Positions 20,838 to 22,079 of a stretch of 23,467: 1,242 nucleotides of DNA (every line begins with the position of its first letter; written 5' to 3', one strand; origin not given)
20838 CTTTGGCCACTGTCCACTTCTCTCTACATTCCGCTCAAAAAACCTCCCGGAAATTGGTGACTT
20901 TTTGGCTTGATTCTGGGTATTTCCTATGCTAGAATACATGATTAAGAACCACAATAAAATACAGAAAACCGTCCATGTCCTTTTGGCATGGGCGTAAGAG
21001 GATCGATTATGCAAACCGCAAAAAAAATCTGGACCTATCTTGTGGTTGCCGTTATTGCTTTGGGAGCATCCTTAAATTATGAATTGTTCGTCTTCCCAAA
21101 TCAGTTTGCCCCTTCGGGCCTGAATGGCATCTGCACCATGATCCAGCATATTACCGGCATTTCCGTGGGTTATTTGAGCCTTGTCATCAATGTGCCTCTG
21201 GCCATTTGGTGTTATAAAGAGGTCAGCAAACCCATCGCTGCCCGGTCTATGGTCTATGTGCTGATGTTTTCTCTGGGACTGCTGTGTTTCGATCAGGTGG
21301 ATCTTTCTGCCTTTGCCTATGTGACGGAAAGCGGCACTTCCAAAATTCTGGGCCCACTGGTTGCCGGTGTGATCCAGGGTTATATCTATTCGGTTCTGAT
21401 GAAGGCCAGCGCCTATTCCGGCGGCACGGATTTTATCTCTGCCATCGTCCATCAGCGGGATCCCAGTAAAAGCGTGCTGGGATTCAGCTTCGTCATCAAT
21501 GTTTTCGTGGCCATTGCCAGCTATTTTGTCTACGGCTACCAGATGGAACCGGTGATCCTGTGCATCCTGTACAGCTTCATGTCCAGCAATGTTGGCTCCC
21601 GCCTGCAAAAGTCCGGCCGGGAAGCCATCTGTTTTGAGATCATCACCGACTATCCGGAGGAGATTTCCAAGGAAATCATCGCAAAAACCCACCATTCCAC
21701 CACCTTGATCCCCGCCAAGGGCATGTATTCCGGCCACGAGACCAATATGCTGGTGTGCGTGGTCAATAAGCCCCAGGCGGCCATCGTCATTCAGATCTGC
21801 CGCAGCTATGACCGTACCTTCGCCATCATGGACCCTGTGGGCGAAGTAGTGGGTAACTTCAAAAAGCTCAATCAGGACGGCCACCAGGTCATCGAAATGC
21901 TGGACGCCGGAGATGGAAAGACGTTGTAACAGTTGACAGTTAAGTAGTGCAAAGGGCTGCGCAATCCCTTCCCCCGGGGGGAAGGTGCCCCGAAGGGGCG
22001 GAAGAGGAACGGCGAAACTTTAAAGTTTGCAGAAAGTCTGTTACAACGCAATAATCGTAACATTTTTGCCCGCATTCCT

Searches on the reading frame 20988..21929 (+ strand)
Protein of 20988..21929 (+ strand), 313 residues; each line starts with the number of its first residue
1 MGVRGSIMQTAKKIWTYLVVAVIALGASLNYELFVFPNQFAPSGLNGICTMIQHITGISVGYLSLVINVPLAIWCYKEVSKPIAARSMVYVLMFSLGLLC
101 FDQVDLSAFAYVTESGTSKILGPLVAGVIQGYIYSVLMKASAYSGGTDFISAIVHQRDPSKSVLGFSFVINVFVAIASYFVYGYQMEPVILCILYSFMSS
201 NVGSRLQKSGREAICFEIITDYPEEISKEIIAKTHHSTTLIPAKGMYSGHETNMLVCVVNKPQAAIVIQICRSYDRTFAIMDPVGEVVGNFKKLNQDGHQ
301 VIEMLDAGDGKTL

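Call 30: search_protein_families(library=pfam, proteins=[window:20988-21929:+], max_evalue=0.00001)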
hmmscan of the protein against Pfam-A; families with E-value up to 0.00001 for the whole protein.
window:20988-21929:+ (313 aa): 2 families
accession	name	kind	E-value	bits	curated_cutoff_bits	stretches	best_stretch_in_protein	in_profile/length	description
PF02588.21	YitT_membrane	-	1.3e-31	110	24.3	1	17-230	2-204/205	Uncharacterised 5xTM membrane BCR, YitT family COG1284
PF10035.14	DUF2179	-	7.6e-10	38.9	22.8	1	236-289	1-55/55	Uncharacterized protein conserved in bacteria (DUF2179)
